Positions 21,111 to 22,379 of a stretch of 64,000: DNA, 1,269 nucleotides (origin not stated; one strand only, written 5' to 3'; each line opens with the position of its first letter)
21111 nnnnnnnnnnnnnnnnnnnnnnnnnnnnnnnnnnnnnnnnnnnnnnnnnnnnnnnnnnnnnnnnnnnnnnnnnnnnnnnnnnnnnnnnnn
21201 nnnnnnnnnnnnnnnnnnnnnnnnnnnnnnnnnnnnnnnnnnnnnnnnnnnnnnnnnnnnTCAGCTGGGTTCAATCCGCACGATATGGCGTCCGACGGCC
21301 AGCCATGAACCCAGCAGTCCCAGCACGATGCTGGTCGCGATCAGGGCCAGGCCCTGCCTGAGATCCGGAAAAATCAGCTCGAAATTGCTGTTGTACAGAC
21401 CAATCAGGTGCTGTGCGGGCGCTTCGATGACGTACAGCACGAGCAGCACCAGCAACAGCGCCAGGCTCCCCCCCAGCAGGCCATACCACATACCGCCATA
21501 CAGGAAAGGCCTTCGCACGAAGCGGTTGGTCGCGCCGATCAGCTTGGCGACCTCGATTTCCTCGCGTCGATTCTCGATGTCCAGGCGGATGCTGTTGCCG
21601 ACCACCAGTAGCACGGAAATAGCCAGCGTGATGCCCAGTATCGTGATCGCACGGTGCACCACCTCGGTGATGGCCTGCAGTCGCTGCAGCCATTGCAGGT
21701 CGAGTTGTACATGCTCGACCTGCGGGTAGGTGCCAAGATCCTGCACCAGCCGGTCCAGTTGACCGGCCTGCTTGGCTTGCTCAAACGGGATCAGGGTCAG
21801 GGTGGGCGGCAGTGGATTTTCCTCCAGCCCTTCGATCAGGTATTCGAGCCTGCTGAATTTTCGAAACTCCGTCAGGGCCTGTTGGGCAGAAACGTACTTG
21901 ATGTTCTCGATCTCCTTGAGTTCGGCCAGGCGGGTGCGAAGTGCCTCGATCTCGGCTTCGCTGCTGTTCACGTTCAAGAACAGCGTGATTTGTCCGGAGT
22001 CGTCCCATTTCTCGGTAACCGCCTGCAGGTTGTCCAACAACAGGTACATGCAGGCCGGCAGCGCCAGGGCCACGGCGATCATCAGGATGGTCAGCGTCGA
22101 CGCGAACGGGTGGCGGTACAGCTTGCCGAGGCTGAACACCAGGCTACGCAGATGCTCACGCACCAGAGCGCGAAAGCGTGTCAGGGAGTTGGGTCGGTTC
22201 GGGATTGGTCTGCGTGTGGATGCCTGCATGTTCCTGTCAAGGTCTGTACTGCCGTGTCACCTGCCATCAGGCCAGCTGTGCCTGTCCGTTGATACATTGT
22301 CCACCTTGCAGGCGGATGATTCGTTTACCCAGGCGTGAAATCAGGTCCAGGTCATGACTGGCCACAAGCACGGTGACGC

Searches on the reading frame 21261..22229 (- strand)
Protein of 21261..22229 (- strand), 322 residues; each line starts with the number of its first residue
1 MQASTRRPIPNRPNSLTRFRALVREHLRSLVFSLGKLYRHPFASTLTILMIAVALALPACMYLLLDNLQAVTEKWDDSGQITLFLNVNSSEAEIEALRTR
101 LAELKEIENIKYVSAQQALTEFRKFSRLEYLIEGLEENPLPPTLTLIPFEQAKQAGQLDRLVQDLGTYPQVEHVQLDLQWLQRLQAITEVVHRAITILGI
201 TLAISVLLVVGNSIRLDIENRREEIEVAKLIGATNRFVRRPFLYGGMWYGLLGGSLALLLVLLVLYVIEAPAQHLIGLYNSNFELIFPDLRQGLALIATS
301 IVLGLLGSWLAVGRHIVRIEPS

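Call 6: search_protein_families(library=pfam, proteins=[window:21261-22229:-], max_evalue=0.01)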
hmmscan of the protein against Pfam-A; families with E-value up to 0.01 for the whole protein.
window:21261-22229:- (322 aa): 3 families
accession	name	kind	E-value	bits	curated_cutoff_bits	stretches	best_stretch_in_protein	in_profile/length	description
PF02687.27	FtsX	-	3.9e-14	53.2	25.5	1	197-313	2-113/120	FtsX-like permease C-terminal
PF18075.7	FtsX_ECD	-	2.6e-13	50.8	23.5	1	80-174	2-96/96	FtsX extracellular domain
PF12704.14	MacB_PCD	-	0.0099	16.6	27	0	44-117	1-75/207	MacB-like periplasmic core domain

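Call 10: find_encoding_contigs(protein=window:21261-22229:-, flank=7000, max_places=10)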
Protein window:21261-22229:- (322 aa): 2 contigs read that carry it; 2 places shown.
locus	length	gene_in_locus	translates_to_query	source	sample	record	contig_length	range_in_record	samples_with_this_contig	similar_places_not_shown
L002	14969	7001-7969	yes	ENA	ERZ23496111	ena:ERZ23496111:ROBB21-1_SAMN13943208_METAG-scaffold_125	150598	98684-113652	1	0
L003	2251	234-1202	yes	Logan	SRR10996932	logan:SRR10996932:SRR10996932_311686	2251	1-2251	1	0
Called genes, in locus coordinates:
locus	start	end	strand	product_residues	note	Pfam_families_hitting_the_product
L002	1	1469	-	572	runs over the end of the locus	PF01019:G_glu_transpept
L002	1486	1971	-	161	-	PF01467:CTP_transf_like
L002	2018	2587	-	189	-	PF03602:Cons_hypoth95, PF05175:MTS, PF02086:MethyltransfD12 (faint), PF13847:Methyltransf_31, PF13649:Methyltransf_25 (weak)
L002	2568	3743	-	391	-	PF00675:Peptidase_M16 (weak), PF05193:Peptidase_M16_C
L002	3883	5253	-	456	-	PF00675:Peptidase_M16, PF05193:Peptidase_M16_C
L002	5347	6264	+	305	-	PF13401:AAA_22 (faint), PF02881:SRP54_N, PF06414:Zeta_toxin (weak), PF00448:SRP54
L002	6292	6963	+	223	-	PF13191:AAA_16 (weak), PF00005:ABC_tran, PF13304:AAA_21 (faint)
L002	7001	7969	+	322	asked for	PF18075:FtsX_ECD, PF02687:FtsX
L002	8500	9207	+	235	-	PF12762:DDE_Tnp_IS1595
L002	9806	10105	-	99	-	PF13992:YecR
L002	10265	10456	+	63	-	-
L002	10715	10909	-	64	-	-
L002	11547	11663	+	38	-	-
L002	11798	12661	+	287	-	PF04542:Sigma70_r2, PF04545:Sigma70_r4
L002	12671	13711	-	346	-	PF02628:COX15-CtaA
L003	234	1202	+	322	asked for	PF18075:FtsX_ECD, PF02687:FtsX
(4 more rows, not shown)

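Call 19: find_related_loci(query=window:21261-22229:-, collection=genome_contigs, flank=6000)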
Query window:21261-22229:- (322 aa) in genome_contigs; peptide patterns used: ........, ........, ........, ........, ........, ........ (x = any residue, [..] = any of these).
198 stretches matched a pattern; 22 encode a relative of the query (tblastn E <= 1e-3); 21 distinct loci.
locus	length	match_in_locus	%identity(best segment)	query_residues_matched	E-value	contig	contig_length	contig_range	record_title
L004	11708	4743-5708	98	1-322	0e+0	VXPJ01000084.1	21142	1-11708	MAG: Proteobacteria bacterium isolate SB0662_bin_53 NODE_2360_length_21142_cov_28.034049, whole genome shotgun sequence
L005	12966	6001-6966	98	1-322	0e+0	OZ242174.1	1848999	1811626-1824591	MAG: Gammaproteobacteria bacterium isolate e81882f9-224b-47fe-8761-2b228011601b genome assembly, chromosome: 1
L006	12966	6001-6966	92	1-322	9e-178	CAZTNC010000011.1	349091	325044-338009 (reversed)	MAG TPA_asm: uncultured Thiotrichales bacterium isolate SRP338948_co1_120 genome assembly, contig: k141_504280, whole ge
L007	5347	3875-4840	81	1-322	9e-171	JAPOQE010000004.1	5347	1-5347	MAG: Gammaproteobacteria bacterium isolate APA_bin_76 c_000000021511, whole genome shotgun sequence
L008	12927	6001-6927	90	14-322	8e-166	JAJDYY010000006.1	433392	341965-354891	MAG: Gammaproteobacteria bacterium isolate jk18x34bins.59 k141_187261, whole genome shotgun sequence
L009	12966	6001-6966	81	1-322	4e-162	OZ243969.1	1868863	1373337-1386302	MAG: Gammaproteobacteria bacterium isolate 9d7049a9-63ed-4b9d-8f30-7360124962fc genome assembly, chromosome: 1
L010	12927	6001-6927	89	14-322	1e-160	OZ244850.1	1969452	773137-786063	MAG: Gammaproteobacteria bacterium isolate ed37e13b-53fa-493c-b8f4-17445a644a29 genome assembly, chromosome: 1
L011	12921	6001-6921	91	16-322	3e-176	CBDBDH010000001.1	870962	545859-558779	MAG: Gammaproteobacteria bacterium isolate e89fa625-5021-4a9b-bfd5-acc89245cacc genome assembly, contig: contig_1, whole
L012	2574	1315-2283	68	1-322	2e-143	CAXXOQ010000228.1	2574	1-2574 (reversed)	MAG: Caldilineaceae bacterium isolate 2dea1185-ec07-45c3-aea1-90064fdeb666 genome assembly, contig: contig_228, whole ge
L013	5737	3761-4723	66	3-322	6e-136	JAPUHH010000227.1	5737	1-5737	MAG: Gammaproteobacteria bacterium isolate KW1-S05_58 KW1-S05_58_cg227, whole genome shotgun sequence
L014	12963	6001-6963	67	1-322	7e-134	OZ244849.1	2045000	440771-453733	MAG: Gammaproteobacteria bacterium isolate d69fa993-bf33-4d49-8a20-c776535acd96 genome assembly, chromosome: 1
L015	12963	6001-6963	66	3-322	3e-131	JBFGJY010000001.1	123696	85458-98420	MAG: Gammaproteobacteria bacterium isolate Mix_sand03.2021.01.D.33 k141_1805797_length_123696_cov_14.9727, whole genome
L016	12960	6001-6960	69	4-322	9e-129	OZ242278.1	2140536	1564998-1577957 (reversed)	MAG: Gammaproteobacteria bacterium isolate 99813c64-cda1-4339-9072-ed8613caf1e7 genome assembly, chromosome: 1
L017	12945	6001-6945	63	7-322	1e-126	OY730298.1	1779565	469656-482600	MAG: Gammaproteobacteria bacterium isolate 9046ec62-a693-4557-b78b-a5c5e54d733b genome assembly, chromosome: 1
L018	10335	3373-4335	62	3-322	2e-122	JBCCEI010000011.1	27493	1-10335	MAG: Pseudomonadota bacterium isolate P01_B01_bin.103 k141_1308756_length_27493_cov_44.8531, whole genome shotgun sequen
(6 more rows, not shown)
